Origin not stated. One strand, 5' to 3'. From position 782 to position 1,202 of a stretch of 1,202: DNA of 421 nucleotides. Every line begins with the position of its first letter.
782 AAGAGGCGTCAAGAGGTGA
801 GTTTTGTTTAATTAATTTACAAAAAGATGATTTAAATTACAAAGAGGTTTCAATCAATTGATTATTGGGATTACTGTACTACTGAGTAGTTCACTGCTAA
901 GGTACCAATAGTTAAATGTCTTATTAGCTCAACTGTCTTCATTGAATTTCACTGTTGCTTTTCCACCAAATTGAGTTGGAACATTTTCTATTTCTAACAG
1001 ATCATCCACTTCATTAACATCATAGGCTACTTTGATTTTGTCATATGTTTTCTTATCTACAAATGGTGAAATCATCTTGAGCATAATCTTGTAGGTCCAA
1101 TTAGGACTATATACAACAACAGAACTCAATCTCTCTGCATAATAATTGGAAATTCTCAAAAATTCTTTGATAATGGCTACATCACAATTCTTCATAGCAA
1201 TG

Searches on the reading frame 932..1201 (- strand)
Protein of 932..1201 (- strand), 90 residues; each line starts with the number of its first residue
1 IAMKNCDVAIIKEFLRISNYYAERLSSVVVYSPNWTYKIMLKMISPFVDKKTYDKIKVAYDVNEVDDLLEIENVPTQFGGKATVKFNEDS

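Call 6: search_protein_families(library=pfam, proteins=[window:932-1201:-], max_evalue=1)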
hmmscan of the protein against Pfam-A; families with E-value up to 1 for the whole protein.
window:932-1201:- (90 aa): 2 families
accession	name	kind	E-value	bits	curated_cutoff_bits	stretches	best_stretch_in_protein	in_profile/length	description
PF00650.25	CRAL_TRIO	-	2.4e-12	47.4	22.6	1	3-80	70-153/153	CRAL/TRIO domain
PF13716.11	CRAL_TRIO_2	-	6.2e-08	33.5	23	1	10-87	59-135/137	Divergent CRAL/TRIO domain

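Call 8: find_homologous_proteins(query=window:932-1201:-)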
Query window:932-1201:-: 1 candidates shared short words with the query, none scored E <= 0.001.

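Call 14: search_solved_structures(query=window:932-1201:-, max_evalue=0.01)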
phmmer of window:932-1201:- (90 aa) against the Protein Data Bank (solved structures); distinct sequences matched with E-value up to 0.01: 14.
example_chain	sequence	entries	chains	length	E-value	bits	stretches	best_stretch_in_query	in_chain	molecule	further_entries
6sld_A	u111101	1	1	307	9.9e-07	32.3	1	10-84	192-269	CRAL-TRIO domain-containing protein YKL091C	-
3b74_A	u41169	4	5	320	1.1e-06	32.1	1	10-84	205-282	Uncharacterized protein YKL091C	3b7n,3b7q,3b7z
3q8g_A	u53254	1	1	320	1.1e-06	32.1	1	10-84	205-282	CRAL-TRIO domain-containing protein YKL091C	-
9efn_A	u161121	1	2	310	2.5e-05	27.8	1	6-84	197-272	CRAL-TRIO domain-containing protein YKL091C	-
7zga_A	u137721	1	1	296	5.4e-05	26.7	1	12-85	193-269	SEC14 cytosolic factor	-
1aua_A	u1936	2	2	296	5.4e-05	26.7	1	12-85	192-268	PHOSPHATIDYLINOSITOL TRANSFER PROTEIN SEC14P | SEC14 cytosolic factor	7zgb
9yv3_A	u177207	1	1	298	5.5e-05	26.7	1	12-85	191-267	SEC14 cytosolic factor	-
9efp_A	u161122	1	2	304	5.7e-05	26.6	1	12-85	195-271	SEC14 cytosolic factor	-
6f0e_A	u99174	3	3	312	6.1e-05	26.6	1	12-85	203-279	SEC14 cytosolic factor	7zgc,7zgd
7zg9_A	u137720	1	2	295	7.6e-05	26.2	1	12-84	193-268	SEC14 cytosolic factor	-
4j7q_A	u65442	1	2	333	0.0043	20.6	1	8-89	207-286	Phosphatidylinositol transfer protein PDR16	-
4j7p_A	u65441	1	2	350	0.0047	20.5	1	8-89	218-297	Phosphatidylinositol transfer protein PDR16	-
4m8z_A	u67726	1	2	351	0.0047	20.5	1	8-89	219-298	Phosphatidylinositol transfer protein PDR16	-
4fmm_A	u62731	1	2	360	0.005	20.5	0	8-89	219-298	Phosphatidylinositol transfer protein PDR16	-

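Call 67: find_encoding_contigs(protein=window:932-1195:-, flank=10000)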
Protein window:932-1195:- (88 aa): no gene with exactly this product is on record in the collection.
